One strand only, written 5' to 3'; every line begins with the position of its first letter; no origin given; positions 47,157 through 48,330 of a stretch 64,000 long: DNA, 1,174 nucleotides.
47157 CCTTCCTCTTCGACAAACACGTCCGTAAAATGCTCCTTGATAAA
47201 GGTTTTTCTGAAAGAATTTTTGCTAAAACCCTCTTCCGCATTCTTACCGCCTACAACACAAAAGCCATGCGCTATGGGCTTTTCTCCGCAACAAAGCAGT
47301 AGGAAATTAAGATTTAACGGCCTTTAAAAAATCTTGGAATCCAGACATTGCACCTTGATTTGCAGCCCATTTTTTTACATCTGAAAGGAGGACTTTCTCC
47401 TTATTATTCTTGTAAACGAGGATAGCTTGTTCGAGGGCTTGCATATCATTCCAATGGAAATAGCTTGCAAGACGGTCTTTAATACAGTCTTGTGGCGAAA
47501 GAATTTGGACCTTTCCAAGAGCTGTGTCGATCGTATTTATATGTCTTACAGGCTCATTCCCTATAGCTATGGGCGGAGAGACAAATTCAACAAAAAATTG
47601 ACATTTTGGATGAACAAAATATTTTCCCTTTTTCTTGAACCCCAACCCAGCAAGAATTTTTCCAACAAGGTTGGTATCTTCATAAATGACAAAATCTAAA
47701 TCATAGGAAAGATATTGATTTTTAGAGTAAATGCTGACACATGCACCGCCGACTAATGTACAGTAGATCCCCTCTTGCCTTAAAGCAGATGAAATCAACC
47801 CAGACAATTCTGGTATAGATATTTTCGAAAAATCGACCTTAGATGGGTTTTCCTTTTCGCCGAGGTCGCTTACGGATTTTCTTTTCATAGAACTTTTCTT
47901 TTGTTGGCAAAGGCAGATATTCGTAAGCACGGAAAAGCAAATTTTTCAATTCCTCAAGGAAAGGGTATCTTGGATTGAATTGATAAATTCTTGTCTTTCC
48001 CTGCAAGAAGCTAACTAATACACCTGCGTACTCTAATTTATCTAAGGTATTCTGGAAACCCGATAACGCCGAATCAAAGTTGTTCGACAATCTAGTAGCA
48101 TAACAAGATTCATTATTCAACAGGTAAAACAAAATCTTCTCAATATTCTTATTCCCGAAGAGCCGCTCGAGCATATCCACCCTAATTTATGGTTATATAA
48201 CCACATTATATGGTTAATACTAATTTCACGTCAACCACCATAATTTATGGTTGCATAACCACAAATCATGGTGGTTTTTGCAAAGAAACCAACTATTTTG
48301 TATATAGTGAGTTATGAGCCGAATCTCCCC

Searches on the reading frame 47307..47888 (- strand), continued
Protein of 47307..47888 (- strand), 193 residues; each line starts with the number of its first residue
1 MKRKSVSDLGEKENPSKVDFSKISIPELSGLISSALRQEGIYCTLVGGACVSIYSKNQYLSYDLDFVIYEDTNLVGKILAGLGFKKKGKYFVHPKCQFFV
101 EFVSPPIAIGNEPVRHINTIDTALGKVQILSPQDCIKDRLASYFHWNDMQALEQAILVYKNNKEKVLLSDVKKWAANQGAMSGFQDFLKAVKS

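Call 93: search_dna_similar(query=P0001, collection=plasmids, mode=protein, max_evalue=0.001, max_rows=15)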
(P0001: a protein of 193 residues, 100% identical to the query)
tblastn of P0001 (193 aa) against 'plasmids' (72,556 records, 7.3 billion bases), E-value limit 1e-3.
Records with a match: 42; places in all: 43; records where one place covers at least 80% of the query: 15.
Best place of each record, by identity: <60% 42.
By first word of the organism name: Leptospira 37; Nitratidesulfovibrio 2; Sulfurimonas 1; Sulfurospirillum 1; Bdellovibrio 1.
By predicted mobility (MOB-suite, as given by PLSDB): non-mobilizable 42.
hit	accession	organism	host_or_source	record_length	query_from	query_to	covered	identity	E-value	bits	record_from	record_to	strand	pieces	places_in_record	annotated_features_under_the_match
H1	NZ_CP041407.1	Sulfurimonas paralvinellae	polychaetes,hydrothermal vent ...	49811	2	193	99%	39.0%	1e-35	139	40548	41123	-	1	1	hypothetical protein | winged helix-turn-helix domain-containing protein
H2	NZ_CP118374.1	Sulfurospirillum sp. 'SP'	bacterial isolate,Wastewater treatment ...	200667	22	187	86%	42.9%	4e-37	142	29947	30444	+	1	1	hypothetical protein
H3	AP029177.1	Bdellovibrio sp. HAGR004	Microbe,sewage sludge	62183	23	193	89%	39.8%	3e-36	140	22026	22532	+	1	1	hypothetical protein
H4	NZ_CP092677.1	Leptospira interrogans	Homo sapiens,blood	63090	19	187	88%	39.4%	2e-27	114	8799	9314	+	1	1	hypothetical protein (x2)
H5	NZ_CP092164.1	Leptospira interrogans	Homo sapiens,blood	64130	19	187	88%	39.4%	2e-27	114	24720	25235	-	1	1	hypothetical protein (x2)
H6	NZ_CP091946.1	Leptospira noguchii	Bos taurus,Cell culture,urine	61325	19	187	88%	38.9%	1e-28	118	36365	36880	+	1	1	hypothetical protein (x2)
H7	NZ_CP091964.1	Leptospira noguchii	Homo sapiens,Cell culture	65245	19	187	88%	38.9%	1e-28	118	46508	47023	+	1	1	hypothetical protein (x2)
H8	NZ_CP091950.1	Leptospira noguchii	Bos taurus,Cell culture,urine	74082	19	187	88%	38.9%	1e-28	118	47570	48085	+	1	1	hypothetical protein (x2)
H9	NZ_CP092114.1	Leptospira noguchii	Bos taurus,Cell culture,urine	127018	19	187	88%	38.9%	1e-28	118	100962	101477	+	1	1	hypothetical protein (x2)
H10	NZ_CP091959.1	Leptospira noguchii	Bos taurus,Cell culture,urine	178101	19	187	88%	38.9%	1e-28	118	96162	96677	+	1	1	hypothetical protein (x2)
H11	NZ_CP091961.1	Leptospira noguchii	Bos taurus,Cell culture,urine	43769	19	187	88%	38.9%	1e-28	118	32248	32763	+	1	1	hypothetical protein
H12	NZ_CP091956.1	Leptospira noguchii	Bos taurus,Cell culture,urine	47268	19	187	88%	38.9%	1e-28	118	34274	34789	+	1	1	hypothetical protein (x2)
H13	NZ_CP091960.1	Leptospira noguchii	Bos taurus,Cell culture,urine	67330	19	187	88%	38.9%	1e-28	118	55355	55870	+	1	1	hypothetical protein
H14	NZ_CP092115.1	Leptospira noguchii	Bos taurus,Cell culture,urine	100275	19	187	88%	38.9%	1e-28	118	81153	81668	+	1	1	hypothetical protein (x2)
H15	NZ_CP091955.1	Leptospira noguchii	-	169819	19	187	88%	38.9%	1e-28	118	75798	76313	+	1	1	hypothetical protein (x2)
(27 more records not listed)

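Call 94: search_dna_similar(query=P0001, collection=phages, mode=protein, max_evalue=0.001, max_rows=10)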
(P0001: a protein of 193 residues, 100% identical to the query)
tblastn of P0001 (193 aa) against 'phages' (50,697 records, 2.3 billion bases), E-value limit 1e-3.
No match.

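Call 95: get_annotated_region(hit=H4, flank=3000)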
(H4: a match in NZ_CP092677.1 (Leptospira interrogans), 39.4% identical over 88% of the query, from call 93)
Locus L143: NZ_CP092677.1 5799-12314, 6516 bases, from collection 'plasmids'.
description: Leptospira interrogans strain FMAS_AW3 plasmid pLiSL32, complete sequence
organism: Leptospira interrogans (NCBI taxid 173)
taxonomy: Bacteria; Spirochaetota; Spirochaetia; Leptospirales; Leptospiraceae; Leptospira; Leptospira interrogans
host: -; source: Homo sapiens,blood; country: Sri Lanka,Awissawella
typing (MOB-suite, as given by PLSDB): non-mobilizable; replicon rep_cluster_792
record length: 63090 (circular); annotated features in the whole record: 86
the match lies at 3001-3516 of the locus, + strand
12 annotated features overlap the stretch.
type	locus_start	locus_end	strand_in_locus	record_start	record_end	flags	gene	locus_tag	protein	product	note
CDS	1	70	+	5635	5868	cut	-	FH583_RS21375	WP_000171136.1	hypothetical protein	-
CDS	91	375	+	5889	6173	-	-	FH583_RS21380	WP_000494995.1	hypothetical protein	-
CDS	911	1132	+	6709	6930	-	-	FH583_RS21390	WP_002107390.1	hypothetical protein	-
CDS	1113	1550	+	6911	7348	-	-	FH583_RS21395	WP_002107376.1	hypothetical protein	-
CDS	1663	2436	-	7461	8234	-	-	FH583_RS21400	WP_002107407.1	ParB N-terminal domain-containing protein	-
CDS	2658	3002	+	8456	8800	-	-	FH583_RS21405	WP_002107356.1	hypothetical protein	-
CDS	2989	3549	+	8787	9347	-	-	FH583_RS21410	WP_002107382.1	hypothetical protein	-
CDS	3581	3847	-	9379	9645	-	-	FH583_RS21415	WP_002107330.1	hypothetical protein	-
CDS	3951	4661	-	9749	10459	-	-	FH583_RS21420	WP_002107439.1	helix-turn-helix domain-containing protein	-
CDS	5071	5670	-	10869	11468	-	-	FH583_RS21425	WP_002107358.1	DUF3102 domain-containing protein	-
CDS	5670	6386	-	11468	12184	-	-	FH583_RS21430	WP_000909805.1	ParA family protein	-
CDS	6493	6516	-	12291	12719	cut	-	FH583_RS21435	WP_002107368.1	hypothetical protein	-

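Call 96: get_annotated_region(hit=H1, flank=3000)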
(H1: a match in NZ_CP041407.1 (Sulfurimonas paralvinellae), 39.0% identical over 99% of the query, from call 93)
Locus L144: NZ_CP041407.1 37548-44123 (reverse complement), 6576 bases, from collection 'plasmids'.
description: Sulfurimonas paralvinellae strain GO25 plasmid unnamed, complete sequence
organism: Sulfurimonas paralvinellae (NCBI taxid 317658)
taxonomy: Bacteria; Campylobacterota; Epsilonproteobacteria; Campylobacterales; Sulfurimonadaceae; Sulfurimonas; Sulfurimonas paralvinellae
host: -; source: polychaetes,hydrothermal vent polychaetes; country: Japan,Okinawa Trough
typing (MOB-suite, as given by PLSDB): non-mobilizable
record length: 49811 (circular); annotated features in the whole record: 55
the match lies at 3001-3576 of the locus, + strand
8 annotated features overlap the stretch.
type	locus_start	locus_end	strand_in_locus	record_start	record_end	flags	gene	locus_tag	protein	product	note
CDS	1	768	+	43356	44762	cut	-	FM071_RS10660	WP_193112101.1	DUF2130 domain-containing protein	-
CDS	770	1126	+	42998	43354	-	-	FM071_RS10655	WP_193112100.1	gamma-glutamylcyclotransferase family protein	-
CDS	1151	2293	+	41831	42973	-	-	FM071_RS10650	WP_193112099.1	reverse transcriptase-like protein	-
CDS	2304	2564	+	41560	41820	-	-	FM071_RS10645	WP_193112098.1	hypothetical protein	-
CDS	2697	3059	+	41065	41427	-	-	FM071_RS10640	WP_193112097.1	winged helix-turn-helix domain-containing protein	-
CDS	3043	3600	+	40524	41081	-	-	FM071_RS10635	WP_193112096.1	hypothetical protein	-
CDS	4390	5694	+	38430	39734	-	-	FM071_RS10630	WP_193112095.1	hypothetical protein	-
CDS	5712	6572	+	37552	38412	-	-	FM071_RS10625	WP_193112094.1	hypothetical protein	-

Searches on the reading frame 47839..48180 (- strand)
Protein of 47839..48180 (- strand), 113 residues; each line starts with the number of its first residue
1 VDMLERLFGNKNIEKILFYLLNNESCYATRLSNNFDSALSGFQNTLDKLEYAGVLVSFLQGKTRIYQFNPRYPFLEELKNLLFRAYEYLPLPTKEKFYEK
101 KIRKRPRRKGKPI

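Call 3: search_protein_families(library=pfam, proteins=[window:47839-48180:-], max_evalue=1)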
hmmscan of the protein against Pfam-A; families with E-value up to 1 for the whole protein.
window:47839-48180:- (113 aa): 2 families
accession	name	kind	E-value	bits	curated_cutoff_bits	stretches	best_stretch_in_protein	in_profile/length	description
PF24033.1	DUF7342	-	0.1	13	31.6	1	43-82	35-74/150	Family of unknown function (DUF7342)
PF07106.19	TBPIP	-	0.15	12.5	22.8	1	42-68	35-61/62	TBPIP/Hop2 winged helix domain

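Call 4: search_protein_families(library=ncbifam, proteins=[window:47839-48180:-], max_evalue=1)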
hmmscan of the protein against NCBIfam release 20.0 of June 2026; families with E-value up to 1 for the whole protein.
window:47839-48180:- (113 aa): 3 families
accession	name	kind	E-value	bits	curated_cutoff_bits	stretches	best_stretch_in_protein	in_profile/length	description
NF033788.1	HTH_metalloreg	subfamily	0.011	15.6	55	1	15-70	15-70/77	metalloregulator ArsR/SmtB family transcription factor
NF038361.1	rSAM_Sden_1168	equivalog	0.15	10.6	575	1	55-111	230-280/560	Sden_1168 family B12-binding radical SAM P-methyltransferase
NF051474.1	APH_3p_Ia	exception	0.18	10.8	625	1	22-64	6-48/271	aminoglycoside O-phosphotransferase APH(3')-Ia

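Call 5: search_protein_families(library=padloc, proteins=[window:47839-48180:-], max_evalue=1)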
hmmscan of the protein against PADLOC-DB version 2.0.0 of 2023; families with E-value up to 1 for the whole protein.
window:47839-48180:- (113 aa): 4 families
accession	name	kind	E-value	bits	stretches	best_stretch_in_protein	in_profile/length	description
PDLC04368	PDC-M05A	-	8.1e-07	27.1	1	5-84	8-88/201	-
PDLC01720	Csa3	-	0.0085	14.6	1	3-89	17-99/118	Csa3_1_CAS-I-II-III-IV-V-VI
PDLC04370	PDC-M05A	-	0.0093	13.8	1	19-85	24-90/194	-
PDLC01879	CARF3--CARF_TM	-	0.04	11.5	1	15-70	160-211/222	-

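Call 7: find_homologous_proteins(query=window:47839-48180:-)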
Query window:47839-48180:- (113 aa): 506 proteins with E <= 0.001 among 513 candidates; the best 120 are listed.
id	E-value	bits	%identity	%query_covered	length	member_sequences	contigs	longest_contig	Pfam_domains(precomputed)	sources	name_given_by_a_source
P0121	1.1e-54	201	81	86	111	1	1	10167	-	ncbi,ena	-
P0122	7.9e-54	198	81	86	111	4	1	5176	-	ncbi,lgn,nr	ncbi:MAG: hypothetical protein K940chlam6_00682 [Chlamydiae bacterium]|nr:hypothetical protein [Chla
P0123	1.2e-51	191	78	88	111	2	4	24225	-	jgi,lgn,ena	-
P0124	8.4e-50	185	77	98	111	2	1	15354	-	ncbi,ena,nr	ncbi:MAG: hypothetical protein K1000chlam2_01614 [Chlamydiae bacterium]|nr:hypothetical protein [Chl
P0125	9.6e-47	175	72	98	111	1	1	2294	-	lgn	-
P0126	5.1e-45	170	70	98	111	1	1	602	-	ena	-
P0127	1.6e-43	165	70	98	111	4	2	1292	-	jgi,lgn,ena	-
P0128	3.5e-43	164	70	98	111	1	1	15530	-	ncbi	-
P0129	1.7e-42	162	67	86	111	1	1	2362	-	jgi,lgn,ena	-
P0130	2.0e-42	161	67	98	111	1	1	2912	-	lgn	-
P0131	2.1e-42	161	67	86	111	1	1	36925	-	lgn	-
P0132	4.5e-42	160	63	86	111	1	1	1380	-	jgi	jgi:hypothetical protein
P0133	4.9e-42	160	68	98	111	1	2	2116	-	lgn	-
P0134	1.4e-41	159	66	98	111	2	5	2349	-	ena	-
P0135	2.7e-41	158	62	88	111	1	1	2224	-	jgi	-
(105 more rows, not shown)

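Call 44: search_solved_structures(query=A2, max_evalue=10, show_alignments=2)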
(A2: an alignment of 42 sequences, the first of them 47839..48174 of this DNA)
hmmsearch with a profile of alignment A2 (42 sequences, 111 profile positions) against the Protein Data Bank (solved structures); distinct sequences matched with E-value up to 10: 13.
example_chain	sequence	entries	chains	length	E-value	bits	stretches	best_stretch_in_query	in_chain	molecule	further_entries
6o8k_A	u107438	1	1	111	0.16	15.2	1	14-67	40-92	Transcriptional regulator, ArsR family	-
13ct_A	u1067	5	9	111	0.16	15.1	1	14-67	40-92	Transcriptional regulator, ArsR family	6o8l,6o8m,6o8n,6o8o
1b0n_A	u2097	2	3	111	0.23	14.6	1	47-98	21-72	PROTEIN (SINR PROTEIN) | HTH-TYPE TRANSCRIPTIONAL REGULATOR SINR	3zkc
3f6v_A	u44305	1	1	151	0.28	14.4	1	15-69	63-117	Possible transcriptional regulator, ArsR family protein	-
3f6o_A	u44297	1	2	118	0.29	14.4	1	26-65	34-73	Probable transcriptional regulator, ArsR family protein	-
2jsc_A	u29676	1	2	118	0.59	13.3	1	14-66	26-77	Transcriptional regulator Rv1994c/MT2050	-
5tn0_A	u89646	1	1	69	0.61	13.3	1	47-91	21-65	HTH-type transcriptional regulator SinR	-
3qq6_A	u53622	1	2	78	0.67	13.2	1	46-91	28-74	HTH-type transcriptional regulator sinR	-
4tn0_A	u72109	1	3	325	0.73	13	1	23-71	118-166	UPF0141 protein yjdB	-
7wjp_A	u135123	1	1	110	0.98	12.6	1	6-64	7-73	PadR family transcriptional regulator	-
6mk6_A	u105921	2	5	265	1.1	12.5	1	54-90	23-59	Beta-lactamase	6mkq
3gfv_A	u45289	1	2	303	1.5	12.1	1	32-75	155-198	Uncharacterized ABC transporter solute-binding protein yclQ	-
8th8_Q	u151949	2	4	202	2.6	11.2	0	67-100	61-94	Calmodulin 7-2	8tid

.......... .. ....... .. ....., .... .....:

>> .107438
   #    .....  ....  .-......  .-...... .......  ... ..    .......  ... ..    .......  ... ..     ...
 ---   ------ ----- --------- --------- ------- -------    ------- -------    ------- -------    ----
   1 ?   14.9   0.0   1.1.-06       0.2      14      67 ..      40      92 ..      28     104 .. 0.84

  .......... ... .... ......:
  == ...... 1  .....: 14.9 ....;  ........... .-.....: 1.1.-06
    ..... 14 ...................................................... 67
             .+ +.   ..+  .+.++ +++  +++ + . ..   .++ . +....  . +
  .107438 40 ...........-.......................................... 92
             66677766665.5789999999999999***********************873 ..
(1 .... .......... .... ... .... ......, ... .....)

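Call 49: predict_structure(alignment_id=A2)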
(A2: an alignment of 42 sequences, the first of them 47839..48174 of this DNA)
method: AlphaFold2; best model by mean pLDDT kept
length: 111 residues; sequences in the alignment: 42
mean_pLDDT: 88.4   pTM: 0.76
mean pLDDT of the five models: 88.4, 88.4, 87.1, 85.0, 84.0
residues with pLDDT >= 90: 72; 70-90: 35; 50-70: 4; < 50: 0
segments of 3 or more residues with pLDDT < 50: none
pLDDT, mean of each block of 10 residues (from residue 1): 80 93 93 92 95 95 95 93 88 79 72 65
secondary structure, 60 per line:
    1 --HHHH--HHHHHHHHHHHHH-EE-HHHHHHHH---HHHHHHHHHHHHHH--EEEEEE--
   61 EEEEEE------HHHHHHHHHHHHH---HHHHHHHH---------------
elements in order: H3-6 H9-21 H26-33 H37-50 E53-58 E61-66 H73-85 H89-96

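Call 53: fold_search(model_id=the predicted structure, library=pdb)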
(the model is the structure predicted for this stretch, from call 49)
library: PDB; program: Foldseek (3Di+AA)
matches with E <= 10: 1209; with E <= 0.001: 0
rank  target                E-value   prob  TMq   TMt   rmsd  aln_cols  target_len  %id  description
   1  6o8o_D                2.3e-03  1.00  0.61  0.67   2.9        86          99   19  Crystal Structure of C9S disulfide state of Sulfide-responsive transcriptional repressor (SqrR) from Rhodobacter capsu (released 2020-04-01)
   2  3cdh_B                2.6e-03  1.00  0.57  0.48   2.8        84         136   18  Crystal structure of the MarR family transcriptional regulator SPO1453 from Silicibacter pomeroyi DSS-3 (released 2008-03-18)
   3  9ff3                  3.2e-03  1.00  0.60  0.40   7.0       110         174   16  The structure of delta-ScoC, a global regulator protein from Geobacillus kaustophilus T-1 (released 2025-06-04)
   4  3jth_B                3.4e-03  1.00  0.56  0.65   3.5        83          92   18  Crystal structure of a transcriptional regulator HlyU from Vibrio vulnificus CMCP6 (released 2010-03-16)
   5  6uvu_A                4.4e-03  1.00  0.59  0.59   3.2        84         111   18  Crystal structure of the AntR antimony-specific transcriptional repressor (released 2020-11-04)
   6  4ooi_B                4.4e-03  1.00  0.58  0.65   3.2        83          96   18  Reduced HlyU from Vibrio cholerae N16961 (released 2014-12-31)
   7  6uvu_B                5.7e-03  1.00  0.60  0.58   3.1        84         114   18  Crystal structure of the AntR antimony-specific transcriptional repressor (released 2020-11-04)
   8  3f3x                  5.7e-03  1.00  0.54  0.44   3.9        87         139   18  Crystal structure of the transcriptional regulator BldR from Sulfolobus Solfataricus (released 2009-05-05)
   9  4k2e_A                6.0e-03  1.00  0.60  0.69   2.9        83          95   22  HlyU from Vibrio cholerae N16961 (released 2014-04-30)
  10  6o8o_B                6.4e-03  1.00  0.59  0.61   2.8        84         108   20  Crystal Structure of C9S disulfide state of Sulfide-responsive transcriptional repressor (SqrR) from Rhodobacter capsu (released 2020-04-01)
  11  6o8n_A                6.9e-03  1.00  0.58  0.67   2.7        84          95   19  Crystal Structure of C9S tetrasulfide state of Sulfide-responsive transcriptional repressor (SqrR) from Rhodobacter ca (released 2020-04-01)
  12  1r1u_A                6.9e-03  1.00  0.57  0.65   2.9        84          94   18  Crystal structure of the metal-sensing transcriptional repressor CzrA from Staphylococcus aureus in the apo-form (released 2004-05-18)
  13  8zde_C                6.9e-03  1.00  0.58  0.48   3.0        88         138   14  Crystal structure of HsmR with DNA bound (released 2025-11-05)
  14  4ggg_B                7.3e-03  1.00  0.57  0.67   3.4        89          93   20  Crystal structure of V66A/L68V CzrA in the Zn(II)bound state. (released 2013-02-06)
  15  5jls                  7.3e-03  1.00  0.56  0.48   3.6        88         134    9  Crystal Structure of Adhesin competence repressor (AdcR) from Streptococcus pyogenes (C-terminally His tagged) (released 2017-05-03)
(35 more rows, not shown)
